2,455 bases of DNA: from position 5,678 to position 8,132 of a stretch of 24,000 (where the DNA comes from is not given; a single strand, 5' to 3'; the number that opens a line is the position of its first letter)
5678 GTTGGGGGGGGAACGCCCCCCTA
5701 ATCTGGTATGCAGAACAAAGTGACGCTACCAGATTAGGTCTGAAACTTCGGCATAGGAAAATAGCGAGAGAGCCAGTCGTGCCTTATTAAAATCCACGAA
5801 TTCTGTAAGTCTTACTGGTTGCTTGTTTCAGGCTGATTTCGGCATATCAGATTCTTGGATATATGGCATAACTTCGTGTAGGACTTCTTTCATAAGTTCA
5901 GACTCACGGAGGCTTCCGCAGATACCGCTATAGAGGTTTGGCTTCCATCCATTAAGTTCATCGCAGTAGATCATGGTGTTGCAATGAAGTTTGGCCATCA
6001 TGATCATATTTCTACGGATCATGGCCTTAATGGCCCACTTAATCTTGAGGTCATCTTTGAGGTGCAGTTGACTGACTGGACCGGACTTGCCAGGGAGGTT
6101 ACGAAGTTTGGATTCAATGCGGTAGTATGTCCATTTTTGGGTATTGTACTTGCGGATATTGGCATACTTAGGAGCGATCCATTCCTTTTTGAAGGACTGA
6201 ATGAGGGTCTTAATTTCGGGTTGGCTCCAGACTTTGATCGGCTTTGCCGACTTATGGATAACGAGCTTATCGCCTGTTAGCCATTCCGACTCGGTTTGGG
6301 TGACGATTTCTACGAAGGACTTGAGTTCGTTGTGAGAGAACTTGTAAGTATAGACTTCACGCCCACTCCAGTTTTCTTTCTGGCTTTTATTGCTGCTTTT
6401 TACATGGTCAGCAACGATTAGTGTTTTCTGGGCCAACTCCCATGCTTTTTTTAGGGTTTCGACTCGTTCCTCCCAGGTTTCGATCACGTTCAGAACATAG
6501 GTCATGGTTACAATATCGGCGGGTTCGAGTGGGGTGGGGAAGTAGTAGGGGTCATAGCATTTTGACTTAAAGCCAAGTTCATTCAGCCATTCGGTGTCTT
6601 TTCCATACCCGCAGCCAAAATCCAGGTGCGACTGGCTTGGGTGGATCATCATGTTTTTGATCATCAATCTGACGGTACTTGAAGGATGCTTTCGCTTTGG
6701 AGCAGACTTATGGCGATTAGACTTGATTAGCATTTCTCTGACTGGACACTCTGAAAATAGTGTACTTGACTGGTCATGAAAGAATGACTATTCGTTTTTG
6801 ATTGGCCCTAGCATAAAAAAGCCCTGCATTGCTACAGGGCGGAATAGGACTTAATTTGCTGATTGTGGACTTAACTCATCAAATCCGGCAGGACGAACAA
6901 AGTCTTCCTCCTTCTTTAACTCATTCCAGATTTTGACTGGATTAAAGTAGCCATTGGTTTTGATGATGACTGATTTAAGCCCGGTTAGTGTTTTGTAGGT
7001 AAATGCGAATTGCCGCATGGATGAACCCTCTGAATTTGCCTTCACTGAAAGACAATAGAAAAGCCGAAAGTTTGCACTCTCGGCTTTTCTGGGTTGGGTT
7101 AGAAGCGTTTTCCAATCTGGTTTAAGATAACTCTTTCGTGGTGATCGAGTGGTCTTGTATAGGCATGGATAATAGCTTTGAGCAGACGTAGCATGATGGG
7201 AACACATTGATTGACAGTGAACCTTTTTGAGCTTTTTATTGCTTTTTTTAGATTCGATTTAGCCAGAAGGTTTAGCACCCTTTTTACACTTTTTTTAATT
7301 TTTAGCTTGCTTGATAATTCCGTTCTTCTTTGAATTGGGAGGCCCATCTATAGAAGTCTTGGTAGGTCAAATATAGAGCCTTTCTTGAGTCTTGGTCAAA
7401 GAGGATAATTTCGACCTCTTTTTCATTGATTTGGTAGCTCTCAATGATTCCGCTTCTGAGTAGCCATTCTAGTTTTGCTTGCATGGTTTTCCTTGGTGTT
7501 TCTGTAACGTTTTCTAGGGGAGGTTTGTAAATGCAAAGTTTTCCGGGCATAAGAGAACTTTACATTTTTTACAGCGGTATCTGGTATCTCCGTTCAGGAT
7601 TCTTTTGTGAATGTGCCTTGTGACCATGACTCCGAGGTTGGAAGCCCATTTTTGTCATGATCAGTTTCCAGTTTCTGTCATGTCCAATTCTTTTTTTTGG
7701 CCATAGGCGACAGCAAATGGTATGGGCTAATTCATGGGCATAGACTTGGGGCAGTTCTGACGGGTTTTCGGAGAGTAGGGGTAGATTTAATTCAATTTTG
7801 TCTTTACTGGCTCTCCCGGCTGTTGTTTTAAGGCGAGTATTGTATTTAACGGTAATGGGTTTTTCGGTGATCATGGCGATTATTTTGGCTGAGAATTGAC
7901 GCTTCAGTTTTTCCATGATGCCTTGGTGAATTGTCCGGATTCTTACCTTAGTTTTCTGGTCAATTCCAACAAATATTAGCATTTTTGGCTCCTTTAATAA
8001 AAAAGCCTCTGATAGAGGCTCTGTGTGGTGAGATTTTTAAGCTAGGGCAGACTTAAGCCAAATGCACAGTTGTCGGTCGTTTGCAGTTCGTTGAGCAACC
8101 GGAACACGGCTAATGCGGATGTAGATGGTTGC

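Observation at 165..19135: Over-represented 10-mer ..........: two perfect palindromes bracketing one ORF, plus solitary half-sites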

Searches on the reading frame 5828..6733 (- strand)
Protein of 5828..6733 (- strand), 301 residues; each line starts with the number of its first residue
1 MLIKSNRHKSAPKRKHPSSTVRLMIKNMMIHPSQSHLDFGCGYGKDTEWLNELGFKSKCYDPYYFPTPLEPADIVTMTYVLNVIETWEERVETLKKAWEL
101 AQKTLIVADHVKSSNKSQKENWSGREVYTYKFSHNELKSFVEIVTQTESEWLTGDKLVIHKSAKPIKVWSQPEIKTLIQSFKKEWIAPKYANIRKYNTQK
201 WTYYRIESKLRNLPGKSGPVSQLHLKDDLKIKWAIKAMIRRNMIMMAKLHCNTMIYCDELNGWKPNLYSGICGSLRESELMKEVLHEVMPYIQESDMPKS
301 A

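Call 8: search_protein_families(library=pfam, proteins=[window:5828-6733:-], max_evalue=0.01)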
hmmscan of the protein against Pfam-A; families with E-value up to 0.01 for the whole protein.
window:5828-6733:- (301 aa): 1 family
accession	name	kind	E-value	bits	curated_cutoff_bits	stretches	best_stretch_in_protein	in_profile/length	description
PF13489.12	Methyltransf_23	-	4.7e-07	30.1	27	1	33-128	23-138/164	Methyltransferase domain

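Call 79: search_protein_families(library=padloc, proteins=[window:5828-6733:-], max_evalue=0.001)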
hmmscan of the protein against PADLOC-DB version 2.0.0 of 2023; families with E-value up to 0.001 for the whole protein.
window:5828-6733:- (301 aa): 0 families

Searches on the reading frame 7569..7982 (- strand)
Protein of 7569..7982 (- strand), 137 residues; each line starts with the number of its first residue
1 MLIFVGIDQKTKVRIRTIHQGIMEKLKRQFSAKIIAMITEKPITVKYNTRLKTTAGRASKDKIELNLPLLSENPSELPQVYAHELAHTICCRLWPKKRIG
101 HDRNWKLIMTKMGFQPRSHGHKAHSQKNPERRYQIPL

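Call 8: search_protein_families(library=pfam, proteins=[window:7569-7982:-], max_evalue=0.01)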
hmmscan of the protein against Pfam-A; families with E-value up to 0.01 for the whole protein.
window:7569-7982:- (137 aa): 1 family
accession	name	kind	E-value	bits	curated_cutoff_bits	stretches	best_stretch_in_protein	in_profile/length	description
PF10263.15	SprT-like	-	1.4e-13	51.1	25.6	1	24-115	6-98/108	SprT-like family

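Call 79: search_protein_families(library=padloc, proteins=[window:7569-7982:-], max_evalue=0.001)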
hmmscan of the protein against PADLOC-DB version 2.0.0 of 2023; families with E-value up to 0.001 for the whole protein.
window:7569-7982:- (137 aa): 0 families
